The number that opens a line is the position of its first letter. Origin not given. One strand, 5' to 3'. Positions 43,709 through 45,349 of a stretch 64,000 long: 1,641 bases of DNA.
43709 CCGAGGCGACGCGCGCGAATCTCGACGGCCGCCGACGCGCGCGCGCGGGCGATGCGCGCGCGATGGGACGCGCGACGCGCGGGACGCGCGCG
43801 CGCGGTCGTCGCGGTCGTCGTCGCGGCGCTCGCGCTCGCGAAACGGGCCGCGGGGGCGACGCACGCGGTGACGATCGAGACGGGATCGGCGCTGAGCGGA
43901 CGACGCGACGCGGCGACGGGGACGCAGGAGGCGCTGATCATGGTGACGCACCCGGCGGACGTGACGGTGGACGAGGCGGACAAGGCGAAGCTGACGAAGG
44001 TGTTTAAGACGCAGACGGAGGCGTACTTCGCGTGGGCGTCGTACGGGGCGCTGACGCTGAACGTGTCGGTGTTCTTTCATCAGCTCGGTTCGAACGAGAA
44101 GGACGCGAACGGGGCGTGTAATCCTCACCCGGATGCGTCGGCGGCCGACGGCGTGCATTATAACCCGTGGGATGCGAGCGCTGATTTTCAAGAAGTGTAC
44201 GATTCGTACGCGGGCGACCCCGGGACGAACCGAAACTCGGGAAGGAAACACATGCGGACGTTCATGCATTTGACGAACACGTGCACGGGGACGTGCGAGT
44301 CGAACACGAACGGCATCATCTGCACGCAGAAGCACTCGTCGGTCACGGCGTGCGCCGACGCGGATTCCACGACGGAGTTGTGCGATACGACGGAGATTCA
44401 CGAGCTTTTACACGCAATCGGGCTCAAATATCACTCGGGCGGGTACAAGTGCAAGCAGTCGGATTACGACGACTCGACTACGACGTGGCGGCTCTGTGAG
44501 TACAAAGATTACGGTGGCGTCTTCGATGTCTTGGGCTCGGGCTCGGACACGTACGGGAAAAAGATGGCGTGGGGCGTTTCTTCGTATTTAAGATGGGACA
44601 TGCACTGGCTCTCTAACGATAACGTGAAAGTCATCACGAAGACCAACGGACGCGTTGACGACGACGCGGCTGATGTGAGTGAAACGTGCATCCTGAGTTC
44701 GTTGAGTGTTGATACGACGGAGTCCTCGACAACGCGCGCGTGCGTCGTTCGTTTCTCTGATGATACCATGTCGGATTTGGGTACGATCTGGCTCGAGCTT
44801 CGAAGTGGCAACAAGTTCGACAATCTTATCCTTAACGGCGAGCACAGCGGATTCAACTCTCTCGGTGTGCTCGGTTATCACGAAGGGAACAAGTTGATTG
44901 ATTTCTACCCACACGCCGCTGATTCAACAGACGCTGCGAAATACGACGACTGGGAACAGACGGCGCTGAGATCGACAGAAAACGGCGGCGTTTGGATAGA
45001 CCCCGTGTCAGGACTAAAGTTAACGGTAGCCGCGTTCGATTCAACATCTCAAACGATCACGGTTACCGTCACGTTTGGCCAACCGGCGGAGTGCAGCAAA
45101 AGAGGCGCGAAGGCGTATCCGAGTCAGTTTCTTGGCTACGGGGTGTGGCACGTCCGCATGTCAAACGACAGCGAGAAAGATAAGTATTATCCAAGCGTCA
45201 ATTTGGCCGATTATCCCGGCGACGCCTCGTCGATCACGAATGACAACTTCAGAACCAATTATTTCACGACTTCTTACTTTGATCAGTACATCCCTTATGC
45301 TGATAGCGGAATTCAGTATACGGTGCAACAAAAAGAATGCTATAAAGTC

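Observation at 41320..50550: Glycyl-radical module: PFL and its radical-SAM activase flank a divergently transcribed secreted metzincin; a second radical-SAM gene abuts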

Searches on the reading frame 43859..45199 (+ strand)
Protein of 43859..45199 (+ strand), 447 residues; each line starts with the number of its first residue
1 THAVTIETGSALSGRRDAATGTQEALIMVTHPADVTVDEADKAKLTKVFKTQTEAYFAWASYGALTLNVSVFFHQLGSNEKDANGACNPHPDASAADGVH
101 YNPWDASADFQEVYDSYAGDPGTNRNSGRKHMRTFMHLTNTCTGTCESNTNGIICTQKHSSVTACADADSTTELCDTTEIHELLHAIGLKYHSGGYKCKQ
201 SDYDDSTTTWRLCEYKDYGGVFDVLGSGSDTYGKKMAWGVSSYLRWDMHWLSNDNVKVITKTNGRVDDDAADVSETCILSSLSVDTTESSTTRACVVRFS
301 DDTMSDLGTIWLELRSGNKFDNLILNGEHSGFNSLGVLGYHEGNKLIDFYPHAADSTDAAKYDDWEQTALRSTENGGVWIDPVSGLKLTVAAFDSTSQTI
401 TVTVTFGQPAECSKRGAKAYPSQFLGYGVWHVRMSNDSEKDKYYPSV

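Call 55: predict_structure(alignment_id=A4)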
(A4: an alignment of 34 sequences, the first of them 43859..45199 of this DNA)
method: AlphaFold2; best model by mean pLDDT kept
length: 447 residues; sequences in the alignment: 34
mean_pLDDT: 82.7   pTM: 0.85
mean pLDDT of the five models: 82.7, 80.6, 80.7, 80.3, 76.6
residues with pLDDT >= 90: 239; 70-90: 116; 50-70: 53; < 50: 39
segments of 3 or more residues with pLDDT < 50: 93-101, 121-126, 358-361, 421-434
pLDDT, mean of each block of 10 residues (from residue 1): 87 91 93 96 97 96 96 92 87 42 63 77 51 91 85 89 92 92 91 88 82 85 79 77 96 97 70 95 85 95 87 96 88 95 92 54 75 92 93 96 92 55 40 51 50
secondary structure, 60 per line:
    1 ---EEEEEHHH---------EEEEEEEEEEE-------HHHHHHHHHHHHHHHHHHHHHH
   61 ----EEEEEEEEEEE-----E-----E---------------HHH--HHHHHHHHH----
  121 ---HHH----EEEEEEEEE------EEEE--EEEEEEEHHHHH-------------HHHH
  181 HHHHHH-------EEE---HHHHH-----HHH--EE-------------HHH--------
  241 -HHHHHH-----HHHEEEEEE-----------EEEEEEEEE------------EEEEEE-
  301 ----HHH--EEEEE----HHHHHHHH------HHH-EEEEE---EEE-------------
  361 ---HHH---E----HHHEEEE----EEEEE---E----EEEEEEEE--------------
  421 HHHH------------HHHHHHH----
elements in order: E4-8 E21-31 H39-60 E65-75 H108-116 E131-139 E146-149 E152-158 H159-163 H177-186 E194-196 H200-204 H242-247 E256-261 E273-281 E294-299 E310-314 H319-326 E337-341 E345-347 E378-381 E386-390 E399-406 H421-424 H437-443

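Call 58: fold_search(model_id=the predicted structure, library=pdb)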
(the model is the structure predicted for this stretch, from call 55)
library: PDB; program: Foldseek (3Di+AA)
matches with E <= 10: 313; with E <= 0.001: 0
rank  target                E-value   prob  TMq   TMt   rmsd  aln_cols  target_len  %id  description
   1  4yu6_B                1.9e-03  0.99  0.34  0.23   7.8       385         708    9  Crystal structure of Bacillus anthracis immune inhibitor A2 peptidase zymogen (released 2015-10-28)
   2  5y2z_C                4.7e-03  0.98  0.25  0.24   8.7       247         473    9  Crystal structure of human LGI1 EPTP-ADAM22 complex (released 2018-05-02)
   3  1r54_A                4.7e-03  0.98  0.25  0.47   7.9       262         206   12  Crystal structure of the catalytic domain of human ADAM33 (released 2004-10-12)
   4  5y2z_E                4.7e-03  0.96  0.23  0.23   9.7       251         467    9  Crystal structure of human LGI1 EPTP-ADAM22 complex (released 2018-05-02)
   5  5y2z_G                4.9e-03  0.97  0.24  0.24   9.2       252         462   10  Crystal structure of human LGI1 EPTP-ADAM22 complex (released 2018-05-02)
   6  5y2z_I                6.7e-03  0.93  0.23  0.22   9.7       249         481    9  Crystal structure of human LGI1 EPTP-ADAM22 complex (released 2018-05-02)
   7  2v4b_B                7.5e-03  0.96  0.21  0.30   7.1       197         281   10  Crystal Structure of Human ADAMTS-1 catalytic Domain and Cysteine- Rich Domain (apo-form) (released 2008-01-15)
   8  8h3y_C                7.5e-03  0.90  0.23  0.27   8.2       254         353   10  Bacteroide Fragilis Toxin in complex with nanobody 327 (released 2023-02-08)
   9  3b2z_G                7.9e-03  0.98  0.22  0.31   7.7       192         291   10  Crystal Structure of ADAMTS4 (apo form) (released 2007-12-25)
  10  1r55_A                9.5e-03  0.97  0.25  0.49   8.3       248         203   12  Crystal structure of the catalytic domain of human ADAM 33 (released 2004-10-12)
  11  4j4m_B                9.5e-03  0.95  0.26  0.48   8.6       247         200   11  Crystal structure of TM-1, a Trimeresurus mucrosquamatus venom metalloproteinase (released 2013-07-10)
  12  3b2z_A                1.1e-02  0.96  0.21  0.30   8.0       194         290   13  Crystal Structure of ADAMTS4 (apo form) (released 2007-12-25)
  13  2rjp_D                1.4e-02  0.98  0.22  0.33   7.0       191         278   10  Crystal structure of ADAMTS4 with inhibitor bound (released 2007-12-11)
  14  5y2z_A                1.4e-02  0.94  0.24  0.23   9.1       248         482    9  Crystal structure of human LGI1 EPTP-ADAM22 complex (released 2018-05-02)
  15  3b2z_C                1.4e-02  0.89  0.24  0.34   9.1       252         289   10  Crystal Structure of ADAMTS4 (apo form) (released 2007-12-25)
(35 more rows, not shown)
